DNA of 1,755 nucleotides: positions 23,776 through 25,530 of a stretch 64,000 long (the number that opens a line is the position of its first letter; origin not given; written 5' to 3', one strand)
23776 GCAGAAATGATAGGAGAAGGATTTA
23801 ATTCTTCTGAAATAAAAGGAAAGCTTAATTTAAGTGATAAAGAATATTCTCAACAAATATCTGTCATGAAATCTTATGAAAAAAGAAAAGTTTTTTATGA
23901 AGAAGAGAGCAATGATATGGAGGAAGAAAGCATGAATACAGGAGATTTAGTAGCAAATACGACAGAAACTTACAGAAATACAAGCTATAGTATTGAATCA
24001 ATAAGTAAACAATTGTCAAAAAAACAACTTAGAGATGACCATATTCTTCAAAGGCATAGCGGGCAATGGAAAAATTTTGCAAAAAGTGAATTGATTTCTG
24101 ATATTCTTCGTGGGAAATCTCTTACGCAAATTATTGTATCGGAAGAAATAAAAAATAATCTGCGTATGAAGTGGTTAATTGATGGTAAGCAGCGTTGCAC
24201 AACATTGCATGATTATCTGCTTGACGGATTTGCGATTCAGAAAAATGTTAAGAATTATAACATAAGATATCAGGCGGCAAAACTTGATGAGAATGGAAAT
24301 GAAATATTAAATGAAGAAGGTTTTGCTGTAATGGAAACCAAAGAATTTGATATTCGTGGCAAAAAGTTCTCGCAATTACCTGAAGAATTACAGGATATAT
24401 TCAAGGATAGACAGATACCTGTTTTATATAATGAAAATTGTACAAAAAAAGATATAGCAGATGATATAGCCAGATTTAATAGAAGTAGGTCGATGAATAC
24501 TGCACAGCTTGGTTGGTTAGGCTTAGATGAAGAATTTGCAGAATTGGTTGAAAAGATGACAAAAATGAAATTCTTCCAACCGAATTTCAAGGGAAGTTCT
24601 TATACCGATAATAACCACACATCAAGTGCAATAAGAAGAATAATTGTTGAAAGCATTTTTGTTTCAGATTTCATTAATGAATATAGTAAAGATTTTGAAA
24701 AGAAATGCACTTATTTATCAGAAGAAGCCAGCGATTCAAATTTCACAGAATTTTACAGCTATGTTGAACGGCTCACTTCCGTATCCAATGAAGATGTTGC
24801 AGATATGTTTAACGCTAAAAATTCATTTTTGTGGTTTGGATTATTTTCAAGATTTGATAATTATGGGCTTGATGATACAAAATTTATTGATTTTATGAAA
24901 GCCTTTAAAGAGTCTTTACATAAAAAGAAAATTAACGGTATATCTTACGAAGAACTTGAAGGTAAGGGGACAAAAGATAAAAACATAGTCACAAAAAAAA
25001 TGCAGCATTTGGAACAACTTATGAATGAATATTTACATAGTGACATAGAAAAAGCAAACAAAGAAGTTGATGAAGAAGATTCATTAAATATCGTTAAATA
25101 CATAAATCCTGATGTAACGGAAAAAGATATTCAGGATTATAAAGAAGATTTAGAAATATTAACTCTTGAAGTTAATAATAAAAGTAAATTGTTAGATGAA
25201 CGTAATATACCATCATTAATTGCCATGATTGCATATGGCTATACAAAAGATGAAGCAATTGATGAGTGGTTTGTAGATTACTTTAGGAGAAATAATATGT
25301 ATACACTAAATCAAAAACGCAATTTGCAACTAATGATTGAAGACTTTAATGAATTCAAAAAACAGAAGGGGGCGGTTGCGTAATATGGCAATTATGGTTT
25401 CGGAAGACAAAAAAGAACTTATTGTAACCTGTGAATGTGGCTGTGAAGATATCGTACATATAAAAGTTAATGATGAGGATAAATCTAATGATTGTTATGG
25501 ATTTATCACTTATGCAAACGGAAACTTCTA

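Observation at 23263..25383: Apparent fusion of a sigma-70-family (region 2 + region 4) module to a DUF262 ParB/Srx-fold domain in one 706-aa ORF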

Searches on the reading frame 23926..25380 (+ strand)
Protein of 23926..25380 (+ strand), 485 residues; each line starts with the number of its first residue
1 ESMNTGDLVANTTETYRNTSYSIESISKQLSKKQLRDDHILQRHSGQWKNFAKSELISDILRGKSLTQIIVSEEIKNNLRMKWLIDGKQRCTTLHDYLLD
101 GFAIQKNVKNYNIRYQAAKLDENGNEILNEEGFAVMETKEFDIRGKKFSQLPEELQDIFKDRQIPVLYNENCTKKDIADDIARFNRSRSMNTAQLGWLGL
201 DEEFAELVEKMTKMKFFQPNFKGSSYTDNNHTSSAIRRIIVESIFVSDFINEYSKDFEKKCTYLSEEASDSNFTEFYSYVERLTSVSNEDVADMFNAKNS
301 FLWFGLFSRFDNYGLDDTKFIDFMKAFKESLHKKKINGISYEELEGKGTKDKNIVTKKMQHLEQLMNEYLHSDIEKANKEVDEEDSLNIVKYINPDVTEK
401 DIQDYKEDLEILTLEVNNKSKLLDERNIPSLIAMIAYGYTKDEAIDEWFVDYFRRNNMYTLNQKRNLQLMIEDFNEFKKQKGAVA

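Call 3: search_protein_families(library=pfam, proteins=[window:23926-25380:+], max_evalue=1)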
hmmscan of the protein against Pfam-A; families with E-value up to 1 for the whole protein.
window:23926-25380:+ (485 aa): 1 family
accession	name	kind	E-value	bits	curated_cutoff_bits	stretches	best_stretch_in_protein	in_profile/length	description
PF03235.19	GmrSD_N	-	5e-06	27.2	33.2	1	41-168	17-148/199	GmrSD restriction endonuclease, N-terminal domain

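Call 4: search_protein_families(library=phrogs, proteins=[window:23926-25380:+], max_evalue=0.1)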
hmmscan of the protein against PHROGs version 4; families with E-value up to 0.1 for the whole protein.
window:23926-25380:+ (485 aa): 3 families
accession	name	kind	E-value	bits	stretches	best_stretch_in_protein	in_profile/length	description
phrog_2598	-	unknown function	2.8e-15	57.3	1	15-290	26-277/352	-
phrog_1583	-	unknown function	1.4e-12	48.1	1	15-186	15-155/417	-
phrog_34259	-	unknown function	0.065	13.8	0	45-115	120-192/196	-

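Call 51: search_protein_representatives(protein=window:23947-25380:+)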
Query: 478 residues. Proteins with E-value up to 0.001 (for the whole library): 816; up to 1e-10: 428; up to 1e-30: 230. The best 150 are listed.
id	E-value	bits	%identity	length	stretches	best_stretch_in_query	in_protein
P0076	1.4e-191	653.7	66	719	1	5-468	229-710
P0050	1.0e-186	637.7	64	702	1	5-472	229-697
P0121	1.4e-166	571.4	60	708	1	3-473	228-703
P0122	8.8e-163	558.8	60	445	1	34-470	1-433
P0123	2.6e-156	537.5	55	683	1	3-468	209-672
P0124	5.2e-152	523.3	66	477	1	4-365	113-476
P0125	1.2e-148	512.2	55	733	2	4-388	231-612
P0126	1.1e-147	509.1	53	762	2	4-383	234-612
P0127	1.6e-145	501.9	51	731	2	4-380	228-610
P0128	1.9e-135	468.7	48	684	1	3-470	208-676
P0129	2.1e-133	462.0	52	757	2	2-378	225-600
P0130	2.2e-119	415.8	48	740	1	6-472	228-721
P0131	9.8e-118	410.3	46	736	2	13-382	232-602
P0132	3.7e-116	405.1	46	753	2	4-381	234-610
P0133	7.0e-112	391.0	53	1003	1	4-365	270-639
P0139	1.4e-97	343.9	41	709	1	4-467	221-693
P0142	6.6e-88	312.0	37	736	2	6-380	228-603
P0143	1.8e-87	310.6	39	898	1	3-473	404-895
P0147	9.8e-85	301.6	37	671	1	5-471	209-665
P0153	3.7e-80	286.5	36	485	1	11-477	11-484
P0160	9.0e-76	272.0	36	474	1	6-471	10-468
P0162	1.8e-74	267.7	39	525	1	3-389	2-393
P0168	1.3e-71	258.3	36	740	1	12-474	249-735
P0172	1.9e-70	254.5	35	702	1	5-467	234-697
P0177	6.8e-69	249.4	34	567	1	4-477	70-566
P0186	2.2e-64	234.5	30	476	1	7-475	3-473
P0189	9.8e-63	229.1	34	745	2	11-382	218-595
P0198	1.4e-59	218.7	33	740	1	5-476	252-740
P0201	1.8e-59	218.3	34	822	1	5-376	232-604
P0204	1.2e-58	215.7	35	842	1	3-391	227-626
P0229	8.9e-55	202.8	32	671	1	4-470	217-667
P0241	4.9e-53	197.1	30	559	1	4-478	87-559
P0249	2.1e-52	195.0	31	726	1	4-477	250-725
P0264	3.2e-49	184.5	31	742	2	4-368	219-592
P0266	4.6e-48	180.7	31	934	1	10-394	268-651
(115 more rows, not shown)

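Call 52: search_protein_families(library=pfam, proteins=[P0139, P0142, P0147, P0168, P0172, P0189, P0198, P0229, P0249, P0264], max_evalue=0.01)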
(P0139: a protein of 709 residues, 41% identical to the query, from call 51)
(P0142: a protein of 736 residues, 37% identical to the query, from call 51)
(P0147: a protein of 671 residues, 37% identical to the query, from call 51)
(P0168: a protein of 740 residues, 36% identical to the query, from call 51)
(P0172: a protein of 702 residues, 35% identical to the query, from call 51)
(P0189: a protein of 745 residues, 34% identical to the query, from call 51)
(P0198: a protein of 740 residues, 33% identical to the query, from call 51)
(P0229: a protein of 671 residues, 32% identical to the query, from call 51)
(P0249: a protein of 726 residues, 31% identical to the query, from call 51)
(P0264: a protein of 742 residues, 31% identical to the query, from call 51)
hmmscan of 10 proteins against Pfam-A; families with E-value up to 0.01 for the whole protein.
P0139 (709 aa): 1 family
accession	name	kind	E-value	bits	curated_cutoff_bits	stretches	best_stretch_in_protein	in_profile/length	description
PF00196.25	GerE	-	0.00013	22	23.5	1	156-195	2-41/57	Bacterial regulatory proteins, luxR family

P0142 (736 aa): 3 families
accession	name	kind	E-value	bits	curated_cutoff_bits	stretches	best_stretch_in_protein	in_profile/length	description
PF03235.19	GmrSD_N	-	3e-07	31.2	33.2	1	254-387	14-152/199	GmrSD restriction endonuclease, N-terminal domain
PF04542.20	Sigma70_r2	-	2.4e-06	27.7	24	1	31-85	15-68/71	Sigma-70 region 2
PF08281.18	Sigma70_r4_2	-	0.005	16.9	25.7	0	145-191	5-52/54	Sigma-70, region 4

P0147 (671 aa): 2 families
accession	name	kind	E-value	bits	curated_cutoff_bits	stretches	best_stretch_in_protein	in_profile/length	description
PF04542.20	Sigma70_r2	-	6.5e-07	29.5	24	1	36-86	19-69/71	Sigma-70 region 2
PF03235.19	GmrSD_N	-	0.00011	22.8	33.2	1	226-370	7-153/199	GmrSD restriction endonuclease, N-terminal domain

P0168 (740 aa): 1 family
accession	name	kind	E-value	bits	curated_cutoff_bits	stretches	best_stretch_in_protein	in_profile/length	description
PF04542.20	Sigma70_r2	-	0.0002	21.5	24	1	20-71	8-54/71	Sigma-70 region 2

P0172 (702 aa): 2 families
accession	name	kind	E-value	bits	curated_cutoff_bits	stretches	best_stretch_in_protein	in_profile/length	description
PF03235.19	GmrSD_N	-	7.1e-11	43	33.2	1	262-400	15-174/199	GmrSD restriction endonuclease, N-terminal domain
PF04542.20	Sigma70_r2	-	1.2e-07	31.8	24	1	49-97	20-68/71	Sigma-70 region 2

P0189 (745 aa): 1 family
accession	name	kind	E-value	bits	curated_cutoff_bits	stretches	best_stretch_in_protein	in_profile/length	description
PF03235.19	GmrSD_N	-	4.4e-08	33.9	33.2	1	240-372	16-151/199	GmrSD restriction endonuclease, N-terminal domain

P0198 (740 aa): 3 families
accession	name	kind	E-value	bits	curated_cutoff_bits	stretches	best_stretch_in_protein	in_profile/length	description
PF04542.20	Sigma70_r2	-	9.3e-05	22.6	24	1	46-95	19-68/71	Sigma-70 region 2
PF03235.19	GmrSD_N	-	0.00014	22.5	33.2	1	280-421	16-154/199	GmrSD restriction endonuclease, N-terminal domain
PF08281.18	Sigma70_r4_2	-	0.0051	16.9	25.7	0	171-213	2-45/54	Sigma-70, region 4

P0229 (671 aa): 2 families
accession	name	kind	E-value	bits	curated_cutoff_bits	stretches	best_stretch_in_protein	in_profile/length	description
PF03235.19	GmrSD_N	-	2.6e-06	28.1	33.2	1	248-363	17-153/199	GmrSD restriction endonuclease, N-terminal domain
PF04542.20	Sigma70_r2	-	0.004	17.4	24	0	36-87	19-70/71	Sigma-70 region 2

P0249 (726 aa): 2 families
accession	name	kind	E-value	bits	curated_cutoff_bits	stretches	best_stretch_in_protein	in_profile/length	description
PF04542.20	Sigma70_r2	-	0.00069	19.8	24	1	47-103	13-69/71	Sigma-70 region 2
PF04545.22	Sigma70_r4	-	0.0045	16.9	24.1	1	167-198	2-34/50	Sigma-70, region 4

P0264 (742 aa): 2 families
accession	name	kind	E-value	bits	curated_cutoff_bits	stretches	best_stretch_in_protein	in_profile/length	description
PF03235.19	GmrSD_N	-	4e-07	30.8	33.2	1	241-381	11-153/199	GmrSD restriction endonuclease, N-terminal domain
PF07638.17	Sigma70_ECF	-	0.00043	20.7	21.1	1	56-189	67-178/185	ECF sigma factor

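Call 53: search_protein_families(library=pfam, proteins=[P0133, P0143, P0266, P0204, P0201, P0153, P0160, P0186, P0177, P0241], max_evalue=0.01)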
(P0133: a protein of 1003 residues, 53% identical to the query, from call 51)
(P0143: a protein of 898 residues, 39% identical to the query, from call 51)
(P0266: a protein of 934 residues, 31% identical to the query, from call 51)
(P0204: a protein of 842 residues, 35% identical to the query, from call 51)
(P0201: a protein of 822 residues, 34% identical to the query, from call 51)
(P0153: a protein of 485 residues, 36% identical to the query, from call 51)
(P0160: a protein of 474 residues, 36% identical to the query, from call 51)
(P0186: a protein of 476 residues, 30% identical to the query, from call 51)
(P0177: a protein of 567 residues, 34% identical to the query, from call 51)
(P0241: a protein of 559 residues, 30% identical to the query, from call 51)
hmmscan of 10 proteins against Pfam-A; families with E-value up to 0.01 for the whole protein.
P0133 (1003 aa): 1 family
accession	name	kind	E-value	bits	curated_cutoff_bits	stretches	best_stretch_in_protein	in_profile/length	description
PF03235.19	GmrSD_N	-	4.7e-05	24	33.2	1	306-426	22-147/199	GmrSD restriction endonuclease, N-terminal domain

P0143 (898 aa): 4 families
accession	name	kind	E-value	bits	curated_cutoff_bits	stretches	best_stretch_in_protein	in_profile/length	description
PF03235.19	GmrSD_N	-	1.7e-07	32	33.2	1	428-574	9-176/199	GmrSD restriction endonuclease, N-terminal domain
PF08281.18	Sigma70_r4_2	-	1.7e-05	24.8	25.7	1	155-196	4-46/54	Sigma-70, region 4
PF22943.2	HTH_68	-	0.0055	16.7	27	0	167-188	8-29/45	Putative helix-turn-helix domain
PF07638.17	Sigma70_ECF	-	0.0084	16.5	21.1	0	152-200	127-175/185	ECF sigma factor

P0266 (934 aa): 1 family
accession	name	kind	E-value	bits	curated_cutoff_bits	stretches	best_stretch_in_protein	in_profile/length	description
PF03235.19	GmrSD_N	-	2.4e-09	38.1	33.2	1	299-418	23-149/199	GmrSD restriction endonuclease, N-terminal domain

P0204 (842 aa): 2 families
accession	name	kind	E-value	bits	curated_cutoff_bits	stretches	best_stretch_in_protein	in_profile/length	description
PF03235.19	GmrSD_N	-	3.2e-09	37.6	33.2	1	258-389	17-152/199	GmrSD restriction endonuclease, N-terminal domain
PF04542.20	Sigma70_r2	-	0.00087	19.5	24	1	36-89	16-69/71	Sigma-70 region 2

P0201 (822 aa): 2 families
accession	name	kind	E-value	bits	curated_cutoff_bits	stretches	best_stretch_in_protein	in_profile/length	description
PF03235.19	GmrSD_N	-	6.9e-06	26.7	33.2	1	261-392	17-152/199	GmrSD restriction endonuclease, N-terminal domain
PF08279.18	HTH_11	-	0.00077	19.7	25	1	160-193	5-41/55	HTH domain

P0153 (485 aa): 1 family
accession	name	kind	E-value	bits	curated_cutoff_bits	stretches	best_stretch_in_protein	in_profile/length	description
PF03235.19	GmrSD_N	-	2.2e-05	25.1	33.2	1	31-165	14-152/199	GmrSD restriction endonuclease, N-terminal domain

P0160 (474 aa): 1 family
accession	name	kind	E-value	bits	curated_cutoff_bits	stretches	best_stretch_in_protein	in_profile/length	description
PF03235.19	GmrSD_N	-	1.8e-06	28.6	33.2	1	35-164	18-151/199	GmrSD restriction endonuclease, N-terminal domain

P0186 (476 aa): 1 family
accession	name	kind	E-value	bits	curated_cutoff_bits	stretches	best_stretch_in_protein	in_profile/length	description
PF03235.19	GmrSD_N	-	6.4e-07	30.1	33.2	1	29-164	16-152/199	GmrSD restriction endonuclease, N-terminal domain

P0177 (567 aa): 1 family
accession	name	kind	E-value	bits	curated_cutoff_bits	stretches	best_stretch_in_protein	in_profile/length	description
PF03235.19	GmrSD_N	-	4.6e-08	33.8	33.2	1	101-259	18-195/199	GmrSD restriction endonuclease, N-terminal domain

P0241 (559 aa): 1 family
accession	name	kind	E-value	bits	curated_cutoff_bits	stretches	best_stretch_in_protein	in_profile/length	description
PF03235.19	GmrSD_N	-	3.4e-07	31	33.2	1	118-279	18-154/199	GmrSD restriction endonuclease, N-terminal domain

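Call 54: find_encoding_contigs(protein=P0160, flank=6000, max_places=3)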
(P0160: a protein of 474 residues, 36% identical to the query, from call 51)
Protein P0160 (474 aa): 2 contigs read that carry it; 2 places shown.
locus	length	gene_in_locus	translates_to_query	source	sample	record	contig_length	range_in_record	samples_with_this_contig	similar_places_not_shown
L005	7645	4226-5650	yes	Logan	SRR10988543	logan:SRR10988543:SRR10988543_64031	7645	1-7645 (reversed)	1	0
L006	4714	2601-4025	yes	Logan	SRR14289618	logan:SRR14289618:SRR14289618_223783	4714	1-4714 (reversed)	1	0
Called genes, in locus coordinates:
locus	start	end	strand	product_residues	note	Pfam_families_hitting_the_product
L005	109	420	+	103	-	-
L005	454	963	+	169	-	PF00149:Metallophos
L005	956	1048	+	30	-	-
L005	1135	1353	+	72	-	-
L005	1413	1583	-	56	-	PF07878:RHH_5 (weak)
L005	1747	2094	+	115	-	PF02452:PemK_toxin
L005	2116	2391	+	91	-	-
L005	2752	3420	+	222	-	-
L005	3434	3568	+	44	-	-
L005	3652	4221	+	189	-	-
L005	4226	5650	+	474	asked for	PF03235:GmrSD_N (weak)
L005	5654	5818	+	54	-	-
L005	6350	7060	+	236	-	-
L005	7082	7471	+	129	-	-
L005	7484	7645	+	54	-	?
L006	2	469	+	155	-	?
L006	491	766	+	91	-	-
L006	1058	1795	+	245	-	-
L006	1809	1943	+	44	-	-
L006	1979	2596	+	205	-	-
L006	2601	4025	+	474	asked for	PF03235:GmrSD_N (weak)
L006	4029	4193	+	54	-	-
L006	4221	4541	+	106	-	-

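Call 58: search_protein_families(library=pfam, proteins=[L005:3652-4218:+, L006:1979-2593:+, L005:2752-3417:+], max_evalue=0.1)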
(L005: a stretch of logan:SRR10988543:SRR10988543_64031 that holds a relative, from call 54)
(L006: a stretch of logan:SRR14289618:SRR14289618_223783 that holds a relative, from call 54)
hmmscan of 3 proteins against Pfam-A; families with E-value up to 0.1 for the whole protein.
L005:3652-4218:+ (189 aa): 5 families
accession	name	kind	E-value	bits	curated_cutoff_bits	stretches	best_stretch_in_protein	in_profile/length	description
PF00196.25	GerE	-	0.00042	20.3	23.5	1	136-176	2-42/57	Bacterial regulatory proteins, luxR family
PF21476.4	PF0610-like_N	-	0.02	15.5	33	1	151-176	14-39/50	PF0610-like, N-terminal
PF08281.18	Sigma70_r4_2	-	0.051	13.7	25.7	1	128-165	2-40/54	Sigma-70, region 4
PF14314.12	Methyltrans_Mon_2nd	-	0.054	13.2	25.2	1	108-182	98-168/268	Virus-capping methyltransferase, MT domain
PF04542.20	Sigma70_r2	-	0.1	12.9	24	0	41-80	29-70/71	Sigma-70 region 2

L006:1979-2593:+ (205 aa): 3 families
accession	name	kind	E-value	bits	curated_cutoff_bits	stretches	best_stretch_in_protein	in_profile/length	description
PF00196.25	GerE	-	0.00049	20.1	23.5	1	152-192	2-42/57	Bacterial regulatory proteins, luxR family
PF21476.4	PF0610-like_N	-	0.023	15.3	33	1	167-192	14-39/50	PF0610-like, N-terminal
PF08281.18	Sigma70_r4_2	-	0.057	13.5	25.7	1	144-181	2-40/54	Sigma-70, region 4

L005:2752-3417:+ (222 aa): 1 family
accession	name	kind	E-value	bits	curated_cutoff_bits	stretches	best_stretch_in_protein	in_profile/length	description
PF05190.23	MutS_IV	-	0.046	14.4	22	1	116-196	2-80/92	MutS family domain IV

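Call 70: find_encoding_contigs(protein=P0186, flank=5000, max_places=2)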
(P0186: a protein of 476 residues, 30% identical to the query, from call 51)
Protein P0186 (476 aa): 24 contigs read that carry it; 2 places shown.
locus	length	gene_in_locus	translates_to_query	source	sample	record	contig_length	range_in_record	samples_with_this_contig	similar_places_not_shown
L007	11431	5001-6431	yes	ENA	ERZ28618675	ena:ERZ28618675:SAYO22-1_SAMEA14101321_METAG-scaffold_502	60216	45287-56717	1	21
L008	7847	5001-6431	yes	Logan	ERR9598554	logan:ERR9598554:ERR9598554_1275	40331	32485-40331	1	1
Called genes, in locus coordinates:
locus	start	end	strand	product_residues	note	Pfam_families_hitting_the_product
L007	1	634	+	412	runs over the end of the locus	PF01946:Thi4 (weak), PF00890:FAD_binding_2 (weak), PF01134:GIDA (faint), PF07992:Pyr_redox_2 (weak), PF12831:FAD_oxidored, PF13450:NAD_binding_8 (weak), PF12831:FAD_oxidored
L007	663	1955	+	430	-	PF02447:GntP_permease (weak)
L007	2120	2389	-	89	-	PF13443:HTH_26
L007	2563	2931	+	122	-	PF02452:PemK_toxin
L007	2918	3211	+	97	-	-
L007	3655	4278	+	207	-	-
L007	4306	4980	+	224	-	PF04542:Sigma70_r2 (faint)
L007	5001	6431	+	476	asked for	PF03235:GmrSD_N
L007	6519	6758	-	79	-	-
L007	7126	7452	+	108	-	-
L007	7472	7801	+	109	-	-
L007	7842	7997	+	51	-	-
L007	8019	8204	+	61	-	-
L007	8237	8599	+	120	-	-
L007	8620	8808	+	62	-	-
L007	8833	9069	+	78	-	-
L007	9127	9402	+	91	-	-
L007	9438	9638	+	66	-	-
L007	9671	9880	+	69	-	-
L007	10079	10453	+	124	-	-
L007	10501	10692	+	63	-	-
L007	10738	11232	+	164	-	-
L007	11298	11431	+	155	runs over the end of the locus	-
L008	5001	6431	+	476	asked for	PF03235:GmrSD_N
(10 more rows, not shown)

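Call 71: find_encoding_contigs(protein=P0162, flank=5000, max_places=2)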
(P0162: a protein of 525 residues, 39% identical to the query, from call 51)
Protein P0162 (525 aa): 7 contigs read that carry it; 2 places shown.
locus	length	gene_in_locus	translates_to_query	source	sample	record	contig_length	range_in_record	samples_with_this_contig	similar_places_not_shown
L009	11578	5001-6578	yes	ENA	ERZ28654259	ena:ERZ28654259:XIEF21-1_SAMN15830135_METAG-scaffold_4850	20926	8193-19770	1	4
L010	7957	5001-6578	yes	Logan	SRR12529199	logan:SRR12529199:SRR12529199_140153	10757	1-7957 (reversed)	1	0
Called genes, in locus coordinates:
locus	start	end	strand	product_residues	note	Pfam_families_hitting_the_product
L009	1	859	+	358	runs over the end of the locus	PF00589:Phage_integrase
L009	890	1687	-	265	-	-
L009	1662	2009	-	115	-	PF12844:HTH_19 (faint), PF01381:HTH_3, PF13443:HTH_26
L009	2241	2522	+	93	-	-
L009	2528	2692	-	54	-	-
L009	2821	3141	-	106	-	-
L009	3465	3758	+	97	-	-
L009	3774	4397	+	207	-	-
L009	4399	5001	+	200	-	-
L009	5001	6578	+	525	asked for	PF03235:GmrSD_N (faint)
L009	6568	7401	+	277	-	PF20188:DUF6551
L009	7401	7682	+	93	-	-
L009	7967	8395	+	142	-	-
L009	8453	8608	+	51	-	-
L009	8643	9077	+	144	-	-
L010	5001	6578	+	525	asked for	PF03235:GmrSD_N (faint)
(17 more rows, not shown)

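Call 78: search_protein_families(library=padloc, proteins=[window:23947-25380:+, P0160, P0172], max_evalue=0.01)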
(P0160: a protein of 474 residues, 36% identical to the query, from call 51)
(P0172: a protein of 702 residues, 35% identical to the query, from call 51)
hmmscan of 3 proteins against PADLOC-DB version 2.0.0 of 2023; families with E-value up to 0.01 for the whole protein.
window:23947-25380:+ (478 aa): 1 family
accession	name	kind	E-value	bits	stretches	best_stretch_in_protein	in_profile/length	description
PDLC03877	NsnA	-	2.7e-12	44.6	1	9-363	46-383/385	-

P0160 (474 aa): 1 family
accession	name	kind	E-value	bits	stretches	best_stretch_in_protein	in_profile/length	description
PDLC03877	NsnA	-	1.2e-08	32.6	1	18-362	55-384/385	-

P0172 (702 aa): 3 families
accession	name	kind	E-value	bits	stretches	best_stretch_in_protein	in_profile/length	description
PDLC03877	NsnA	-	2.9e-12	44.5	1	233-412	41-190/385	-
PDLC02203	MzaA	-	1.6e-06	24.7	1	51-94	455-498/683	-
PDLC01620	Cas7e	-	0.0014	16.4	1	491-602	121-217/335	CAS-I-E; effector_G7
